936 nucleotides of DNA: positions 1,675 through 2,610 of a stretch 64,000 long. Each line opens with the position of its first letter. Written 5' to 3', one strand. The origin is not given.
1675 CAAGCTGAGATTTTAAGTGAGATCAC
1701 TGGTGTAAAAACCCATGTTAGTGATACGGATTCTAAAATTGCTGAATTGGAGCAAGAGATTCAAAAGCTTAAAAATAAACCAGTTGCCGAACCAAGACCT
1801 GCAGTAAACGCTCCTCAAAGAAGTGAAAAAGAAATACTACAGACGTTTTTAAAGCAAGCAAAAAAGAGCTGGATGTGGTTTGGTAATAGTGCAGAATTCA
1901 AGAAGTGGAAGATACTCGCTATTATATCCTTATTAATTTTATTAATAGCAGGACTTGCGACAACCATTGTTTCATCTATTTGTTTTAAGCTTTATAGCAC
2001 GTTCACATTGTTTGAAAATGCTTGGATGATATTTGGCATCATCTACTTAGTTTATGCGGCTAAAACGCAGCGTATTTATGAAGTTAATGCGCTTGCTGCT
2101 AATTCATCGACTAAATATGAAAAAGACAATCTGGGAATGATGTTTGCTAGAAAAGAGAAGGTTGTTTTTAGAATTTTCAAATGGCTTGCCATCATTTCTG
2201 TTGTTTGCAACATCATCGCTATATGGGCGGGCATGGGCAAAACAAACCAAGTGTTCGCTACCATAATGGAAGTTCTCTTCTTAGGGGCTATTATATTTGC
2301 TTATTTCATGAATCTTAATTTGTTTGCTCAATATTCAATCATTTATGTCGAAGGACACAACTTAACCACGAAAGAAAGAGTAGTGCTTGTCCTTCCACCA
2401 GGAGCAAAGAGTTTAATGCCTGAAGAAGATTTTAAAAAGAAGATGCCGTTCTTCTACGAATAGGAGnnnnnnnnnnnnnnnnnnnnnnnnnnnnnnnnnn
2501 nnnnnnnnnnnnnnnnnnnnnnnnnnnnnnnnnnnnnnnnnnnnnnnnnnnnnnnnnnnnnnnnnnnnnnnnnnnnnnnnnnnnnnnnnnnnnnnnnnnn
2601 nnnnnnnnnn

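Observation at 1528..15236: Two different two-gene modules share a duplicated promoter and a paralogous coiled-coil/4-TM membrane domain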

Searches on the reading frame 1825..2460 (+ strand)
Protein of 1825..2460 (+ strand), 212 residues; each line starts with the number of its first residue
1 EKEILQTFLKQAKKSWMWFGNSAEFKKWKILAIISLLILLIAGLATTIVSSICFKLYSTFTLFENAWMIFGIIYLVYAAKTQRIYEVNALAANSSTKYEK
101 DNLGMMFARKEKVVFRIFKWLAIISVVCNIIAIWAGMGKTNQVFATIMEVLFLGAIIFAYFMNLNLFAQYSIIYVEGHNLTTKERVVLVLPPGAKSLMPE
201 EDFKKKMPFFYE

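Call 65: search_protein_representatives(alignment_id=A4)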
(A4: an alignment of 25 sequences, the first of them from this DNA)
Query: 25 sequences, 212 profile positions. Proteins with E-value up to 0.001 (for the whole library): 173; up to 1e-10: 137; up to 1e-30: 57. The best 150 are listed.
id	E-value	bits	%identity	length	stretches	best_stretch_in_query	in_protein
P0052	4.0e-106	369.6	-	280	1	1-212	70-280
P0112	2.0e-83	295.4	-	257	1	2-212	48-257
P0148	3.3e-74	265.3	-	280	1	1-212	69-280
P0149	5.8e-74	264.5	-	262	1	2-209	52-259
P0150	1.3e-71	256.8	-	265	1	1-211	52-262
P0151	3.0e-68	245.8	-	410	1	2-211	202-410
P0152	7.2e-66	238.1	-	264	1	1-206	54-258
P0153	7.8e-66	237.9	-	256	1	2-212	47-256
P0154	2.2e-65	236.5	-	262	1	2-212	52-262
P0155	1.5e-64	233.7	-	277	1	3-212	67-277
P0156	7.1e-64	231.5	-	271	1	4-209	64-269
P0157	2.2e-62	226.7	-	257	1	3-212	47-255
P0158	6.0e-60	218.7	-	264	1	6-212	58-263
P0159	1.3e-58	214.3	-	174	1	95-212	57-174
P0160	5.6e-57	209.0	-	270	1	2-210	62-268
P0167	2.5e-43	164.4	-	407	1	2-209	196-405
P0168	4.2e-43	163.7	-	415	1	1-207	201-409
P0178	1.3e-38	149.0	-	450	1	4-205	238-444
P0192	1.5e-34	135.7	-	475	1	5-212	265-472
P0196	2.3e-33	131.8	-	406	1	3-208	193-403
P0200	3.6e-31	124.6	-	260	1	4-209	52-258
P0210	1.9e-28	115.8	-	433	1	3-206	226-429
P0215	1.1e-26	110.0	-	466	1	5-206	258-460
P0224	6.7e-24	100.9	-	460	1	5-208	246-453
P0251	1.4e-18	83.5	-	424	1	2-206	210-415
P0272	1.9e-13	66.8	-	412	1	5-211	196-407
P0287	6.4e-10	55.2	-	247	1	7-201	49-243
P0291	1.1e-08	51.2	-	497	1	7-136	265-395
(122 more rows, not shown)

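Call 67: search_protein_families(library=pfam, proteins=[P0151, P0167, P0168, P0178, P0192, P0196, P0210, P0215, P0224, P0291], max_evalue=0.05)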
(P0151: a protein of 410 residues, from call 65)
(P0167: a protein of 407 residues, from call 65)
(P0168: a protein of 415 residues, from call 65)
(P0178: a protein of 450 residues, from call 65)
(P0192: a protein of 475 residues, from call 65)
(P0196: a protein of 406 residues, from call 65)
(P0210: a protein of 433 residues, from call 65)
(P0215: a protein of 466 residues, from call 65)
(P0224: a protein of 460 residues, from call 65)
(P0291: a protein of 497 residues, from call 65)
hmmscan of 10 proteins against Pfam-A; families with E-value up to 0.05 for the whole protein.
P0151 (410 aa): 3 families
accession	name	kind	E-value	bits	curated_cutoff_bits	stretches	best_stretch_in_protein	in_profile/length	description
PF18160.6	SLATT_5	-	0.016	15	29.5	1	201-279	4-81/192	SMODS and SLOG-associating 2TM effector domain family 5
PF06445.20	GyrI-like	-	0.022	15.5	26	0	73-118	18-57/155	GyrI-like small molecule binding domain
PF17815.7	PDZ_3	-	0.048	13.9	22.8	0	78-148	32-100/145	PDZ domain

P0167 (407 aa): 1 family
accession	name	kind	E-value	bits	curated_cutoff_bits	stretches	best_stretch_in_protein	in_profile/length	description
PF10211.14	Ax_dynein_light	-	0.029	14.9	26.4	0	105-188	91-173/187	Axonemal dynein light chain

P0168 (415 aa): 0 families

P0178 (450 aa): 0 families

P0192 (475 aa): 2 families
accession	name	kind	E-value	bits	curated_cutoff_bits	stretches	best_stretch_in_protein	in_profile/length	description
PF02183.23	HALZ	-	0.013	16.1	28.1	0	194-212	23-41/43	Homeobox associated leucine zipper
PF12400.13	STIMATE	-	0.019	15.8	22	1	293-397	18-119/124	STIMATE family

P0196 (406 aa): 1 family
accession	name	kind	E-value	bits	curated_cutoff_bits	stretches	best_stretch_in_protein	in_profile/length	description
PF08926.16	DUF1908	-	0.044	13.2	27.5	0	84-158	193-264/281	Domain of unknown function (DUF1908)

P0210 (433 aa): 1 family
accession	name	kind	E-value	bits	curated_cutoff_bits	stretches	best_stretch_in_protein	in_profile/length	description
PF13074.11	DUF3938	-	0.027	15.4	25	0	247-298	31-82/98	Protein of unknown function (DUF3938)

P0215 (466 aa): 2 families
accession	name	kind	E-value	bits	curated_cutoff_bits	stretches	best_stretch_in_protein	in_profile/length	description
PF05659.16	RPW8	-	0.015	15.4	30.4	1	180-236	16-71/139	Arabidopsis broad-spectrum mildew resistance protein RPW8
PF23735.1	KIF9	-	0.016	15.8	31.9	1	195-257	20-80/140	Kinesin-like protein KIF9 domain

P0224 (460 aa): 0 families

P0291 (497 aa): 3 families
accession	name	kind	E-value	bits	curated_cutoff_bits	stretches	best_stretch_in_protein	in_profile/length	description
PF06419.17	COG6_N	-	0.0069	17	27.4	1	170-244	23-97/114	Conserved oligomeric complex COG6, N-terminal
PF05667.16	CCDC22_CC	-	0.022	14.4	39.2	1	168-252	193-277/477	CCDC22 protein coiled-coil region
PF06698.16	DUF1192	-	0.033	14.7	25.5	1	188-217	21-50/58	Protein of unknown function (DUF1192)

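Call 79: search_protein_families(library=ncbifam, proteins=[P0192], max_evalue=0.05)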
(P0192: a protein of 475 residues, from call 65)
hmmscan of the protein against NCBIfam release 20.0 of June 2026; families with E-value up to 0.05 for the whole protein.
P0192 (475 aa): 3 families
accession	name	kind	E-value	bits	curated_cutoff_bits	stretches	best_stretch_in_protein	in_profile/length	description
NF045780.1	TrlF_fam_ATP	equivalog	0.0025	16.6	350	1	134-329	564-767/944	TrlF family AAA-like ATPase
TIGR02168.1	SMC_prok_B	equivalog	0.0027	15.5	567.35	1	152-250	236-477/1181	chromosome segregation protein SMC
NF045487.1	ASRP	equivalog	0.0066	15.1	300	1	148-267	163-276/593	archaea-specific SMC-related protein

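Call 87: find_related_loci(query=A4, collection=metagenome_contigs, flank=6000)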
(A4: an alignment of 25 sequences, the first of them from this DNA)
Query A4 (212 aa) in metagenome_contigs; peptide patterns used: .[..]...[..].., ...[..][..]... (x = any residue, [..] = any of these).
332 stretches matched a pattern; 50 encode a relative of the query (tblastn E <= 1e-3); 50 distinct loci.
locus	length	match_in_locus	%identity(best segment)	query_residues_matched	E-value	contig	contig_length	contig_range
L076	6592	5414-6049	83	1-212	9e-120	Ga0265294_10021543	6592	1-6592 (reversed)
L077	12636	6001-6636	78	1-212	4e-115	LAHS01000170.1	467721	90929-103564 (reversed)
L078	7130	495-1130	78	1-212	2e-113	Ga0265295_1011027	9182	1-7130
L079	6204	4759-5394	83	1-212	2e-110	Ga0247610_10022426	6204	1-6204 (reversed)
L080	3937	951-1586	79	1-212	3e-108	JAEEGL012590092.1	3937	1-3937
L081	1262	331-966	75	1-212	1e-114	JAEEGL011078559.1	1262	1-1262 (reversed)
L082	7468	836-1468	72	2-212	2e-105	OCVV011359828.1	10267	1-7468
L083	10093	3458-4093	67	1-212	1e-91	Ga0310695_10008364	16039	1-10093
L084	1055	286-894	73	6-208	8e-98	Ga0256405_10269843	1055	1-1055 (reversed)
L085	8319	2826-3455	52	1-211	2e-69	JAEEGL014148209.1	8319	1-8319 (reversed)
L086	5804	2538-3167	54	1-211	4e-66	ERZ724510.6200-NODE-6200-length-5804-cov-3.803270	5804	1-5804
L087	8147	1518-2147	54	1-211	4e-66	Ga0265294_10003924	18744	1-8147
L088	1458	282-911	50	1-211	3e-67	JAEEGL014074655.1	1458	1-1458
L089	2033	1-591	48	14-211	3e-58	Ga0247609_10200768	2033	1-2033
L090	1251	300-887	44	6-201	6e-51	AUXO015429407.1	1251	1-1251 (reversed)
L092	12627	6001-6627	37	1-207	2e-38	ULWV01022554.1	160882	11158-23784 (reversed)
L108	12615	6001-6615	35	1-206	2e-31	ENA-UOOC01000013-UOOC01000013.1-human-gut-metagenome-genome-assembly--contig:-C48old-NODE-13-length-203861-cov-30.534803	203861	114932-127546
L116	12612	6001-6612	33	5-209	3e-27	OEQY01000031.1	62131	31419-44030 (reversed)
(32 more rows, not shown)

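Call 88: find_related_loci(query=A4, collection=viral_contigs, flank=6000)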
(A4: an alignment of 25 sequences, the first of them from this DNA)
Query A4 (212 aa) in viral_contigs; peptide patterns used: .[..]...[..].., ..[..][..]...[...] (x = any residue, [..] = any of these).
41 stretches matched a pattern, but none encodes a relative of the query by tblastn (E <= 1e-3).

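Call 97: search_protein_families(library=pfam, proteins=[L092:3796-5043:+, L108:3556-5043:+, L085:1017-1646:+, L085:1630-2190:+, L116:3-4265:+, L092:2297-2887:+, L092:7258-7683:+, L116:6638-7267:-, L116:7242-7928:-], max_evalue=0.01)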
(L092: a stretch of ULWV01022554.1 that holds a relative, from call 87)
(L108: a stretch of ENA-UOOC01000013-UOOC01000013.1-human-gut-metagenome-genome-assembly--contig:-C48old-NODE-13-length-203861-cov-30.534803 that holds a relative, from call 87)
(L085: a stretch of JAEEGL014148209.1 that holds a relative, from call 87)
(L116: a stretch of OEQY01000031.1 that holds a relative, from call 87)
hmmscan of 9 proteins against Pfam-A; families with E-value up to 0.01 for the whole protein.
L092:3796-5043:+ (415 aa): 1 family
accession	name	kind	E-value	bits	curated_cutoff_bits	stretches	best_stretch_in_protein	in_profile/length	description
PF14022.11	DUF4238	-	1.6e-16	61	27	1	4-361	2-275/281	Protein of unknown function (DUF4238)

L108:3556-5043:+ (495 aa): 1 family
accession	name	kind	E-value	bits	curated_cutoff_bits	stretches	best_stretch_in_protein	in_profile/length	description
PF14022.11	DUF4238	-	1.5e-17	64.4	27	1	16-360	1-273/281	Protein of unknown function (DUF4238)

L085:1017-1646:+ (209 aa): 0 families

L085:1630-2190:+ (186 aa): 1 family
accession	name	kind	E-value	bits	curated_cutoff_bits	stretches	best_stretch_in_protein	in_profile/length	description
PF02847.23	MA3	-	0.0037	17.7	23.2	0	70-135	53-112/113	MA3 domain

L116:3-4265:+ (1420 aa): 3 families
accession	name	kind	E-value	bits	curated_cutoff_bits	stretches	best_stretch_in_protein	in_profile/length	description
PF04513.17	Baculo_PEP_C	-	0.003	18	38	0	838-928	13-96/140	Baculovirus polyhedron envelope protein, PEP, C terminus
PF09859.15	Oxygenase-NA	-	0.0068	16.4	26.2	0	543-637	20-114/172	Oxygenase, catalysing oxidative methylation of damaged DNA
PF06009.19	Laminin_II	-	0.0098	16.4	33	1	841-930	3-86/138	Laminin Domain II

L092:2297-2887:+ (196 aa): 1 family
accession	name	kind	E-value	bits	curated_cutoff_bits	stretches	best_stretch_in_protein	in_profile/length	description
PF13034.12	DUF3895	-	0.00064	20.3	25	1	31-80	6-56/77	Protein of unknown function (DUF3895)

L092:7258-7683:+ (141 aa): 0 families

L116:6638-7267:- (209 aa): 0 families

L116:7242-7928:- (228 aa): 1 family
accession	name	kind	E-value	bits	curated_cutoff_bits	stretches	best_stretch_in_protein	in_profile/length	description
PF07751.16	Abi_2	-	0.00023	22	25.6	1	43-83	28-68/184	Abi-like protein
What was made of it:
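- On DUF4238 defence: Present in related loci (61-64 bits against a cut-off of 27, call 97).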

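Call 101: search_protein_families(library=padloc, proteins=[L092:3796-5043:+, L092:5040-5849:+, L092:5839-6642:+, L085:1017-1646:+, L085:1630-2190:+, P0192], max_evalue=0.01)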
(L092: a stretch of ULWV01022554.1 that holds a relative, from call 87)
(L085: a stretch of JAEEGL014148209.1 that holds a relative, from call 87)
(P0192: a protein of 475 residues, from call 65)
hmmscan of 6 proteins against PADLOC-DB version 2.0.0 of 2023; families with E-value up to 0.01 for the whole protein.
L092:3796-5043:+ (415 aa): 0 families

L092:5040-5849:+ (269 aa): 0 families

L092:5839-6642:+ (267 aa): 0 families

L085:1017-1646:+ (209 aa): 1 family
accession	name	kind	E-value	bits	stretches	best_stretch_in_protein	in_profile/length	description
PDLC00335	PtuB1|PtuB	-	0.00063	17.3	1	17-174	29-188/214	Unknown function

L085:1630-2190:+ (186 aa): 0 families

P0192 (475 aa): 0 families

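Call 105: list_cluster_members(proteins=[P0178, P0192, P0215, P0291, P0167, P0251, P0272, P0160, P0200, P0287])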
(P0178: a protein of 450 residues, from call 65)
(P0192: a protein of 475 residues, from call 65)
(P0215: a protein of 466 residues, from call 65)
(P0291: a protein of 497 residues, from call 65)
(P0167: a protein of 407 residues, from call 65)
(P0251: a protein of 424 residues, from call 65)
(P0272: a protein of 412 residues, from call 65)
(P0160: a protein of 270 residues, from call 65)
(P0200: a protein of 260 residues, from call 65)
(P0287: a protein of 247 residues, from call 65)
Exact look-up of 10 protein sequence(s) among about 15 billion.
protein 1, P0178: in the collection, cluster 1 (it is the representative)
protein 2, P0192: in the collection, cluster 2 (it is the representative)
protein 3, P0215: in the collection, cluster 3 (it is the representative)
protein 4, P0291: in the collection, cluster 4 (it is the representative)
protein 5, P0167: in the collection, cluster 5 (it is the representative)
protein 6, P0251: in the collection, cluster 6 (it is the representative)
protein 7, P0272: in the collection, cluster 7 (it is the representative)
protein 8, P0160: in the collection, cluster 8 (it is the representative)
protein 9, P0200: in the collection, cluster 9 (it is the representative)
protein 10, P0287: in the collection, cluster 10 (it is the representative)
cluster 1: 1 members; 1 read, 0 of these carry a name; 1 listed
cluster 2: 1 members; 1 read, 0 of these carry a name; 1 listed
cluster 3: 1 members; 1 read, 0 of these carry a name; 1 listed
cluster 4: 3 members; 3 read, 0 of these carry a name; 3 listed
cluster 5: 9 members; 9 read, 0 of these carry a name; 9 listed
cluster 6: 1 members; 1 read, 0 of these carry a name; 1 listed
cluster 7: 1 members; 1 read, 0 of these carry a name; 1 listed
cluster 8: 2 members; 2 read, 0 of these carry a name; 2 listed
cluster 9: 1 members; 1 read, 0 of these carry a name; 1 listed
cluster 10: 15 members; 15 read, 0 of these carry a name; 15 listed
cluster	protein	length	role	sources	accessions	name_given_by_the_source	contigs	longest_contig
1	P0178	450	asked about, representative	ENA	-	-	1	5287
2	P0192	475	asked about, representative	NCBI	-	-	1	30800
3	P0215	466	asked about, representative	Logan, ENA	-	-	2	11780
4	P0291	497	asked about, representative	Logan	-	-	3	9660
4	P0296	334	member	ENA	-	-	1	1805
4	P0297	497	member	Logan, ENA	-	-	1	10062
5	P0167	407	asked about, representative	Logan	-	-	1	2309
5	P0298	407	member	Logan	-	-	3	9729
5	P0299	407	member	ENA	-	-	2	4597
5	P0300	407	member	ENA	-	-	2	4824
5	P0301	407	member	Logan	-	-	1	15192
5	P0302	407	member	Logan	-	-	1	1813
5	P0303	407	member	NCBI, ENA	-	-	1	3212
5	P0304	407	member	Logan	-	-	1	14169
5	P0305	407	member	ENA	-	-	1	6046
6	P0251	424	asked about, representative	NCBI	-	-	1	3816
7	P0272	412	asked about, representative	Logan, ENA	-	-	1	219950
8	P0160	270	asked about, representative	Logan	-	-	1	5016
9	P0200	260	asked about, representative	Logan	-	-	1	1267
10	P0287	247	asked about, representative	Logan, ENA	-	-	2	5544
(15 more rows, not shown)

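Call 106: find_encoding_contigs(protein=P0272, flank=8000, max_places=1)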
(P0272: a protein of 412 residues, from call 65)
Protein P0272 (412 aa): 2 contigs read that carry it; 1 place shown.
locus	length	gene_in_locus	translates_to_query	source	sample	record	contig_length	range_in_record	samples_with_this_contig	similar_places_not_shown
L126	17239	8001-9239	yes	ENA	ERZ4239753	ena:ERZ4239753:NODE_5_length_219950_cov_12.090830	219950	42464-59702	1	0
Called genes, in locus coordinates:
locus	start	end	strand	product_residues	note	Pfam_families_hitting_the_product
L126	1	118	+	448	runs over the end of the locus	PF01938:TRAM, PF05958:tRNA_U5-meth_tr, PF05175:MTS (faint), PF13847:Methyltransf_31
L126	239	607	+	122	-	PF09028:Mac-1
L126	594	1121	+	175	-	-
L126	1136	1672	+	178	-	PF01661:Macro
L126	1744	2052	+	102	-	-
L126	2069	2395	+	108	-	PF03819:MazG (weak), PF12643:MazG-like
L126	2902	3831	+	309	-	-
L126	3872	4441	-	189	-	PF02417:Chromate_transp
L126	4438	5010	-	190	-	PF02417:Chromate_transp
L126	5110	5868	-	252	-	PF01678:DAP_epimerase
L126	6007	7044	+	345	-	PF05343:Peptidase_M42, PF01546:Peptidase_M20 (weak)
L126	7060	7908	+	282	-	PF12541:DUF3737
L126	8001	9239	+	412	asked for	-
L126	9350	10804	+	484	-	PF14821:Thr_synth_N, PF00291:PALP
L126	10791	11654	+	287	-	PF00288:GHMP_kinases_N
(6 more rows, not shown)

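Call 107: find_encoding_contigs(protein=P0192, flank=8000, max_places=1)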
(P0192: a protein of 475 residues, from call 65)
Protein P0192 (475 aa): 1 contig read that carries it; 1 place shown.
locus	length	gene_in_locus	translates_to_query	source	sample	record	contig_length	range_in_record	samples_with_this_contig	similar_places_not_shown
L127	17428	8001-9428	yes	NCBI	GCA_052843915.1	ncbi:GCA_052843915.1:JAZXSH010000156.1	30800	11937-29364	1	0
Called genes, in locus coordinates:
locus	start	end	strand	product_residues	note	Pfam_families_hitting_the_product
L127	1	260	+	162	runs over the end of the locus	-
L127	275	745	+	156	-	PF10722:YbjN (weak)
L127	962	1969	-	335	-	-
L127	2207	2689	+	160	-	PF02590:SPOUT_MTase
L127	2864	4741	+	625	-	PF01134:GIDA, PF12831:FAD_oxidored, PF21680:GIDA_C_1st, PF13932:SAM_GIDA_C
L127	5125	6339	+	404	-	PF12708:Pect-lyase_RHGA_epim, PF00295:Glyco_hydro_28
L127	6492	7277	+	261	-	PF00160:Pro_isomerase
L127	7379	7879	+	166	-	PF13240:Zn_Ribbon_1 (weak)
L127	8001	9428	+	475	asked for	-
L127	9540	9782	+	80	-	-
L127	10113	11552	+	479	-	-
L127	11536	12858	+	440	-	PF01554:MatE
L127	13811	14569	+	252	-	PF05857:TraX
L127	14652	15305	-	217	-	PF03575:Peptidase_S51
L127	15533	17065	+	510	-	PF00370:FGGY_N, PF02782:FGGY_C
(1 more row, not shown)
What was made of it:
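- Two distant fused forms are solo genes among housekeeping genes (calls 106, 107). Distant solo copies lie among housekeeping genes (calls 106, 107).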
